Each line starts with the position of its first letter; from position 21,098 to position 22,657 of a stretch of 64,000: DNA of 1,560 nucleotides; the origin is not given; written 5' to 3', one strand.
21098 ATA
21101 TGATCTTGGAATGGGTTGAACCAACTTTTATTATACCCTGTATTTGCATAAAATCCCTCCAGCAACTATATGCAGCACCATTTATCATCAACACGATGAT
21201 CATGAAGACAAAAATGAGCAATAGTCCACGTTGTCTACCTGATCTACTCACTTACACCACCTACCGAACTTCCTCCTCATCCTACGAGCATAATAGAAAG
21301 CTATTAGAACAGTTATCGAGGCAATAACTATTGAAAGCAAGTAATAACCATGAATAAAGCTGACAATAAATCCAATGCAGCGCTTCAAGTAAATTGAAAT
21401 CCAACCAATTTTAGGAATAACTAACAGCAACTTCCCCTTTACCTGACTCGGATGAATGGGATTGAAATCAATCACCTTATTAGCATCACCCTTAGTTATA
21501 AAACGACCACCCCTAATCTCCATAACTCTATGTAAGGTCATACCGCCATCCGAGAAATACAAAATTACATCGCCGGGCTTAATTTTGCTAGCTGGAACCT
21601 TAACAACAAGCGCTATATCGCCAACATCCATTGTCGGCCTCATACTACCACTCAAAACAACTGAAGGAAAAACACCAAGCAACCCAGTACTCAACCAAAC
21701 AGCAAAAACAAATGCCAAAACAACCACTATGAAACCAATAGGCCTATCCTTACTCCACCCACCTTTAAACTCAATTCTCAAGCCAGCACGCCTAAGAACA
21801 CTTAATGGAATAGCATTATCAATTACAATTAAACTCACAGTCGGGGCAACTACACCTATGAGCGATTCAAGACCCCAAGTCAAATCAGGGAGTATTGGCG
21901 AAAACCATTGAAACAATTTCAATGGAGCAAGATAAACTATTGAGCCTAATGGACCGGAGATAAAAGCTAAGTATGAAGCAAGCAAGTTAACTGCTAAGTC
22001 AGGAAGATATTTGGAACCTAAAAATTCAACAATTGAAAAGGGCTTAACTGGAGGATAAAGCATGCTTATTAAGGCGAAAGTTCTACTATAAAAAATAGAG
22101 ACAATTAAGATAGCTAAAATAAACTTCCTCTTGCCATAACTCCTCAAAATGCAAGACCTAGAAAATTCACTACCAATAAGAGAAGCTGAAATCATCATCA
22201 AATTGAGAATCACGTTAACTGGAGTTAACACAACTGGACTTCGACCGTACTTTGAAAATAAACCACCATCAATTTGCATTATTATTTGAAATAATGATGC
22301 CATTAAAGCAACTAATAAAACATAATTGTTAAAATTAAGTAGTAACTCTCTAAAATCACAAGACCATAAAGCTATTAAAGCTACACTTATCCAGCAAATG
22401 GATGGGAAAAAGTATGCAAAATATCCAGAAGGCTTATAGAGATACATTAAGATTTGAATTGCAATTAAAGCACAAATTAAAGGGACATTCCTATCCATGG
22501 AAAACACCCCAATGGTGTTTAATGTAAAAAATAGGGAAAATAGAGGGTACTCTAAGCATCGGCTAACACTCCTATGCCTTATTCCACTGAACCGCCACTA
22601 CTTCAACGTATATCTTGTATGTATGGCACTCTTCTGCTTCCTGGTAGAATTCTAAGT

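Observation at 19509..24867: TasA/SipW-like extracellular filament locus: three SipW-cognate-signal paralogs, a fused signal peptidase, a bitopic membrane protein and two wHTH regulators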

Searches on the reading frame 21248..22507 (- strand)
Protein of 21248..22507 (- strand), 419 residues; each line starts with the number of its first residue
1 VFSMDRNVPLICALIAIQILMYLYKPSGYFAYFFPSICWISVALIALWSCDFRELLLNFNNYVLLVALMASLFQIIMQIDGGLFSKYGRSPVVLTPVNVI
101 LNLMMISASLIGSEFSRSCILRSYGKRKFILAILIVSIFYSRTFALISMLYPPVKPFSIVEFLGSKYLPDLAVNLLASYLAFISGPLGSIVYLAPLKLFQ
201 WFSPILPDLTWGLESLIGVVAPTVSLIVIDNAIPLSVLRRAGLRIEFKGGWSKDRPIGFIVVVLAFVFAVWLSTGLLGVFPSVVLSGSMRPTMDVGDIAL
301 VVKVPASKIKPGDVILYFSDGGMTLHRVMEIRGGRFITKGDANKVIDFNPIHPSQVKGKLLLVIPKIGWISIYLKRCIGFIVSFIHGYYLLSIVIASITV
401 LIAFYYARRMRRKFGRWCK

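Call 3: search_protein_families(library=pfam, proteins=[window:21248-22507:-], max_evalue=1)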
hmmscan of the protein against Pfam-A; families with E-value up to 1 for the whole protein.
window:21248-22507:- (419 aa): 3 families
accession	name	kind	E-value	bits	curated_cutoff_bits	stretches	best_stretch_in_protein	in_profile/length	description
PF10502.14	Peptidase_S26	-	0.002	18.6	22.9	1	262-316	8-62/168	Signal peptidase, peptidase S26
PF00717.28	Peptidase_S24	-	0.032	14.4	23.3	1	284-335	40-88/116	Peptidase S24-like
PF00877.26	NLPC_P60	-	0.31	11.5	23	1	303-354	44-94/105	NlpC/P60 family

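Call 4: search_protein_families(library=ncbifam, proteins=[window:21248-22507:-], max_evalue=1)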
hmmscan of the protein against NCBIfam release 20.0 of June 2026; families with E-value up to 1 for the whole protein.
window:21248-22507:- (419 aa): 3 families
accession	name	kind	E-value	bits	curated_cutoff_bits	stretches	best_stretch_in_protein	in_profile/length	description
TIGR02228.1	sigpep_I_arch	equivalog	4.7e-24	85.1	51.85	1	260-385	15-144/158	signal peptidase I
NF046067.1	SigPepSipWBacil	equivalog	2.3e-13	50.1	190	1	267-399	23-166/189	signal peptidase I SipW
TIGR02227.1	sigpep_I_bact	equivalog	7.9e-06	25.8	47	1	263-342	4-88/162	signal peptidase I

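Call 7: search_solved_structures(query=window:21248-22507:-, max_evalue=1, show_alignments=2)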
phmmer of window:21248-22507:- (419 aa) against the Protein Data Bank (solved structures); distinct sequences matched with E-value up to 1: 3.
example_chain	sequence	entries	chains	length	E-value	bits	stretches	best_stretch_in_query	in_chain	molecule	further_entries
7p2q_A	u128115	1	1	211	4.9e-05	25.9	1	266-374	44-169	Signal peptidase complex catalytic subunit SEC11C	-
7p2p_A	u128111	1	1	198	0.00011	24.7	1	280-375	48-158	Signal peptidase complex catalytic subunit SEC11A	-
9rjb_A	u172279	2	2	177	0.00022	23.7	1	280-375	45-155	Signal peptidase complex catalytic subunit SEC11A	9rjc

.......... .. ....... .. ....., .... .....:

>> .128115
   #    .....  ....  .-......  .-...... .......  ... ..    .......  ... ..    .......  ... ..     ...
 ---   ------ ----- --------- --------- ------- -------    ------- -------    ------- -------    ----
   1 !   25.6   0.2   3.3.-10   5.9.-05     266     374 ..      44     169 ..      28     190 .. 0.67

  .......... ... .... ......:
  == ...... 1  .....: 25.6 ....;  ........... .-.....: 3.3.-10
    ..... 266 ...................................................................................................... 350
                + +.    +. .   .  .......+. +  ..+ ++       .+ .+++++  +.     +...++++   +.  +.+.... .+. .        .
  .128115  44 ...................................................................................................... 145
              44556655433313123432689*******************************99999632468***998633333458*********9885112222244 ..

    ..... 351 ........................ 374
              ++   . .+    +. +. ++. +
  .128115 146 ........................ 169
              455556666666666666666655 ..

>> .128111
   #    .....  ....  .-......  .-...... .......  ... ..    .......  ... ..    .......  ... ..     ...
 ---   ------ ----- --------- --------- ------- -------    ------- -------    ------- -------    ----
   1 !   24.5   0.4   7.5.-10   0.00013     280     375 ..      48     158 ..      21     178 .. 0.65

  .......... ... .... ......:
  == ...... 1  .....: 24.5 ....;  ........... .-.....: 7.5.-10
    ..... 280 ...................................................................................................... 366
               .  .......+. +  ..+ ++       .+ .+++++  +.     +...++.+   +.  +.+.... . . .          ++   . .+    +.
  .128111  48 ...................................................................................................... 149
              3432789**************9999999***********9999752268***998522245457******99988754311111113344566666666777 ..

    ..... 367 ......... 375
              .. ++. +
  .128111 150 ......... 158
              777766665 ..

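Call 27: find_homologous_proteins(query=window:21248-22507:-, max_evalue=0.001)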
Query window:21248-22507:- (419 aa): 362 proteins with E <= 0.001 among 8000 candidates; the best 120 are listed.
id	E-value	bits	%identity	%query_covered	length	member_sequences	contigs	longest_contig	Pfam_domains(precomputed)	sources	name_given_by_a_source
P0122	9.7e-169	580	63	97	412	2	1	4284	-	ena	-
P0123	2.0e-128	447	51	92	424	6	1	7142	-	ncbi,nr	ncbi:signal peptidase I [Candidatus Bathyarchaeota archaeon]|nr:MAG: signal peptidase I [Candidatus 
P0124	1.5e-122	428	51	95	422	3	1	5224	-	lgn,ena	-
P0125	3.0e-121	424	51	87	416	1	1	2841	-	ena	-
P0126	2.2e-118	414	54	86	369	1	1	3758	-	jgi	-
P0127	1.1e-117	412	52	94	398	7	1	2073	-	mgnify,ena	mgnify:CR=1 FL=1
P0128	1.2e-117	412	48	95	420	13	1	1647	-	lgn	-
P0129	2.4e-115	404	48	91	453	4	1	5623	-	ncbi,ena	-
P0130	3.1e-108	381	53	84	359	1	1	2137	-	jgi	-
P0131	7.4e-105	370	43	96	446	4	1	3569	-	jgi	-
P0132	1.7e-101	359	46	95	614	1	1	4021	-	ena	-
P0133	1.8e-100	355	42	96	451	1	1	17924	-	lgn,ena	-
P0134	5.6e-100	354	43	97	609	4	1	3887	-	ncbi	-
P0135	7.0e-100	353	43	97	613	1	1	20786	-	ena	-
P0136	7.6e-100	353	43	92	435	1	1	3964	-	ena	-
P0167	2.6e-93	332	42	95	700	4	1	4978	-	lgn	-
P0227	1.3e-79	286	41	92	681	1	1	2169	-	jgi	-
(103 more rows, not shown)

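Call 30: search_protein_families(library=pfam, proteins=[P0132, P0134, P0167, P0227], max_evalue=0.1)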
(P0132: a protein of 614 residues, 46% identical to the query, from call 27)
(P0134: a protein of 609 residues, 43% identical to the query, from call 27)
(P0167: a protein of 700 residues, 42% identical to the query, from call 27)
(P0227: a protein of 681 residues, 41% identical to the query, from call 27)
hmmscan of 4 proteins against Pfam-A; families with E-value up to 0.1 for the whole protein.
P0132 (614 aa): 2 families
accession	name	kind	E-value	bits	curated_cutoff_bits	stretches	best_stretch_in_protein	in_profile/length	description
PF10502.14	Peptidase_S26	-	0.00098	19.5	22.9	1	248-323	3-82/168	Signal peptidase, peptidase S26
PF00717.28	Peptidase_S24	-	0.022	14.9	23.3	1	274-327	40-88/116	Peptidase S24-like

P0134 (609 aa): 2 families
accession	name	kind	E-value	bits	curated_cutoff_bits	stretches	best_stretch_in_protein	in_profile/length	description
PF10502.14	Peptidase_S26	-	0.0013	19.1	22.9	1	249-318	4-77/168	Signal peptidase, peptidase S26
PF00717.28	Peptidase_S24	-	0.0024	18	23.3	1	274-329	40-91/116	Peptidase S24-like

P0167 (700 aa): 1 family
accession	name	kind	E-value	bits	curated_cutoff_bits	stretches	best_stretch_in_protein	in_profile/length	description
PF00717.28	Peptidase_S24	-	0.043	14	23.3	1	274-323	40-85/116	Peptidase S24-like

P0227 (681 aa): 3 families
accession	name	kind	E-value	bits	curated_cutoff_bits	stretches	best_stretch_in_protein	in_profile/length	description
PF10502.14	Peptidase_S26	-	4.7e-05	23.8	22.9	1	232-305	5-82/168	Signal peptidase, peptidase S26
PF00717.28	Peptidase_S24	-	0.00018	21.7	23.3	1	255-302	39-84/116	Peptidase S24-like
PF24595.1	DUF7619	-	0.017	15.7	27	1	570-617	18-63/133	Domain of unknown function (DUF7619)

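Call 36: find_related_loci(query=A4, collection=genome_contigs, flank=6000)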
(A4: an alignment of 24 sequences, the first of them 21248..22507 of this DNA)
Query A4 (419 aa) in genome_contigs; peptide patterns used: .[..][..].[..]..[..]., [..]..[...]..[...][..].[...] (x = any residue, [..] = any of these).
122 stretches matched a pattern; 90 encode a relative of the query (tblastn E <= 1e-3); the best 80 are kept; 80 distinct loci.
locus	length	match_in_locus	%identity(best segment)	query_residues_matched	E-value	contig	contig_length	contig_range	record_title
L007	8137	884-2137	63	4-417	6e-176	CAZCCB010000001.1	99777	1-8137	MAG TPA_asm: uncultured Nitrososphaerota archaeon isolate SRP141552_co1_9 genome assembly, contig: NODE_55_length_99777_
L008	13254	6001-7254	50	4-417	3e-120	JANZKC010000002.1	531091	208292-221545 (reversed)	MAG: Candidatus Culexmicrobium cathedralense isolate GB-1867-005 Ga0190363_1000002, whole genome shotgun sequence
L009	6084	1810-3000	49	4-400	2e-113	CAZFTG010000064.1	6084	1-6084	MAG TPA_asm: uncultured Thermoproteales archaeon isolate binchicken_co80_38 genome assembly, contig: NODE_5457_length_60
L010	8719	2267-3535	43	4-419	2e-103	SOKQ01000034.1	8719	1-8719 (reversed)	MAG: Hadesarchaea archaeon isolate E44_bin86 NODE_3850_length_8719_cov_9.876962, whole genome shotgun sequence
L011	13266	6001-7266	41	6-418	8e-102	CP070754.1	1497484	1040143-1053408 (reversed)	MAG: Candidatus Bathyarchaeota archaeon isolate bin30 chromosome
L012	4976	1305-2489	44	24-413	1e-101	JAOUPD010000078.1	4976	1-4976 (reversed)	MAG: Hadesarchaea archaeon isolate 8_1_Oct_SF_Bin37 8_1_Oct_SF_Bin37_scaffold_20792_c1, whole genome shotgun sequence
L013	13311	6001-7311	41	1-416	1e-100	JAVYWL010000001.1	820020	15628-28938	MAG: Candidatus Bathyarchaeia archaeon isolate DRTY-2_202007_bins_32 DRTY-2_202007_bins_32_scaffold_1, whole genome shot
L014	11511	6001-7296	39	3-419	5e-98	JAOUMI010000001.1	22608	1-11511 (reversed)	MAG: Candidatus Bathyarchaeota archaeon isolate 8_1_July_SF_Bin33 8_1_July_SF_Bin33_scaffold_718_c1, whole genome shotgu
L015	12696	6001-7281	38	3-416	1e-97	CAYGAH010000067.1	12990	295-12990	MAG TPA_asm: uncultured Candidatus Bathyarchaeia archaeon isolate ERP108616_co1_399 genome assembly, contig: k119_210541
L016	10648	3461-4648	42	22-413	3e-88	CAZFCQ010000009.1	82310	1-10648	MAG TPA_asm: uncultured Thermoprotei archaeon isolate binchicken_co184_167 genome assembly, contig: NODE_251_length_8231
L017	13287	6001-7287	39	10-417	2e-87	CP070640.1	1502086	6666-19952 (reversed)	MAG: Candidatus Bathyarchaeota archaeon isolate bin91 chromosome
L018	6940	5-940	47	79-385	5e-85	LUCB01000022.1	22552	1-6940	MAG: Candidatus Bathyarchaeota archaeon B24 scaffold1006, whole genome shotgun sequence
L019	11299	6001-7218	38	24-411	1e-84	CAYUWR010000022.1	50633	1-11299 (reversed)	MAG TPA_asm: uncultured Nitrososphaeria archaeon isolate SRP231805_co4_125 genome assembly, contig: k141_126345, whole g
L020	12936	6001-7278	40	3-406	6e-84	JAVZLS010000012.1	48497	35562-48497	MAG: Candidatus Bathyarchaeia archaeon isolate DRTY-6_201907_bins_66 DRTY-6_201907_bins_66_scaffold_12, whole genome sho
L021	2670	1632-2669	42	24-366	4e-81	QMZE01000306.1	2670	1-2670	MAG: Archaeoglobales archaeon isolate B35_G2 B35_Guay2_scaffold_43425, whole genome shotgun sequence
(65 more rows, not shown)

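Call 53: predict_structure(alignment_id=A5)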
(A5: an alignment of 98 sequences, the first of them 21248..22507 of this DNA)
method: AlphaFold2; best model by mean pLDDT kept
length: 419 residues; sequences in the alignment: 98
mean_pLDDT: 88.8   pTM: 0.76
mean pLDDT of the five models: 88.8, 88.1, 87.1, 86.0, 83.2
residues with pLDDT >= 90: 277; 70-90: 110; 50-70: 27; < 50: 5
segments of 3 or more residues with pLDDT < 50: none
pLDDT, mean of each block of 10 residues (from residue 1): 76 96 95 97 96 89 97 97 91 95 97 97 93 95 92 86 92 98 97 98 94 90 94 93 77 65 76 66 87 90 93 95 95 97 95 95 85 76 70 75 85 63
secondary structure, 60 per line:
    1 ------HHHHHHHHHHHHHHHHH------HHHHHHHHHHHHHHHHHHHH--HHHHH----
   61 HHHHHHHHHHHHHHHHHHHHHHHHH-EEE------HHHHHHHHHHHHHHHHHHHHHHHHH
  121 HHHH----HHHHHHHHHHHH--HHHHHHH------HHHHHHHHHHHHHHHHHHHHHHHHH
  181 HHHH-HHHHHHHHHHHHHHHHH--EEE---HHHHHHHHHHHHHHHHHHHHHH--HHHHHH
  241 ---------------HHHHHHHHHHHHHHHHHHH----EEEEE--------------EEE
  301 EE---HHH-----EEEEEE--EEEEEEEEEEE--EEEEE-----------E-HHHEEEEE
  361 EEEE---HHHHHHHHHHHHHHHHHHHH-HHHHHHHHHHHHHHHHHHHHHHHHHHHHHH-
elements in order: H7-23 H30-49 H52-56 H61-85 E87-89 H96-124 H129-140 H143-149 H156-184 H186-202 E205-207 H211-232 H235-240 H256-274 E279-283 E298-302 E314-319 E322-332 E335-339 E356-364 H368-387 H389-418

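Call 81: search_protein_families(library=pfam, alignment_id=A5, max_evalue=1)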
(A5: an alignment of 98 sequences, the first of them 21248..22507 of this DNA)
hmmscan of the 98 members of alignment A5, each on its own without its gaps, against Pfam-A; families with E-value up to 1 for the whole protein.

A. member 1, window:21248-22507:- (419 aa): 3 families
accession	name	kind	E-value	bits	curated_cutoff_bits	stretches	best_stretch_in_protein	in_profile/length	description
PF10502.14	Peptidase_S26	-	0.002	18.6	22.9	1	262-316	8-62/168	Signal peptidase, peptidase S26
PF00717.28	Peptidase_S24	-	0.032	14.4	23.3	1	284-335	40-88/116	Peptidase S24-like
PF00877.26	NLPC_P60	-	0.31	11.5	23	1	303-354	44-94/105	NlpC/P60 family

B. families by the number of members that match (of 98 scanned): 31 families (the first 25 are shown)
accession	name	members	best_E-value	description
PF10502.14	Peptidase_S26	91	9.2e-06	Signal peptidase, peptidase S26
PF00717.28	Peptidase_S24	55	0.00071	Peptidase S24-like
PF12671.13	Amidase_6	5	0.0046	Putative amidase domain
PF15940.10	YjcB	5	0.024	Family of unknown function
PF03171.26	2OG-FeII_Oxy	4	0.085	2OG-Fe(II) oxygenase superfamily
PF10724.14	DUF2516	3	0.082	Protein of unknown function (DUF2516)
PF20176.3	DUF6541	2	0.0054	Family of unknown function (DUF6541)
PF23997.1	DUF7315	2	0.15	Domain of unknown function (DUF7315)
PF14880.11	COX14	1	0.0052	Cytochrome oxidase c assembly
PF06168.16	DUF981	1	0.019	Protein of unknown function (DUF981)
PF21089.3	PKS_DH_N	1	0.02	Polyketide synthase dehydratase domain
PF06570.16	DUF1129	1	0.022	Protein of unknown function (DUF1129)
PF19352.4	TetR_C_38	1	0.026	Tetracyclin repressor-like, C-terminal domain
PF07810.18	TMC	1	0.028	TMC domain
PF01891.21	CbiM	1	0.041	Cobalt uptake substrate-specific transmembrane region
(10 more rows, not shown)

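Call 91: search_protein_families(library=ncbifam, proteins=[L008:7299-7559:+], max_evalue=1)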
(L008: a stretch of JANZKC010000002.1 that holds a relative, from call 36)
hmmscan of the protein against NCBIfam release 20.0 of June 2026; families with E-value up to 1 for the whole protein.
L008:7299-7559:+ (86 aa): 0 families
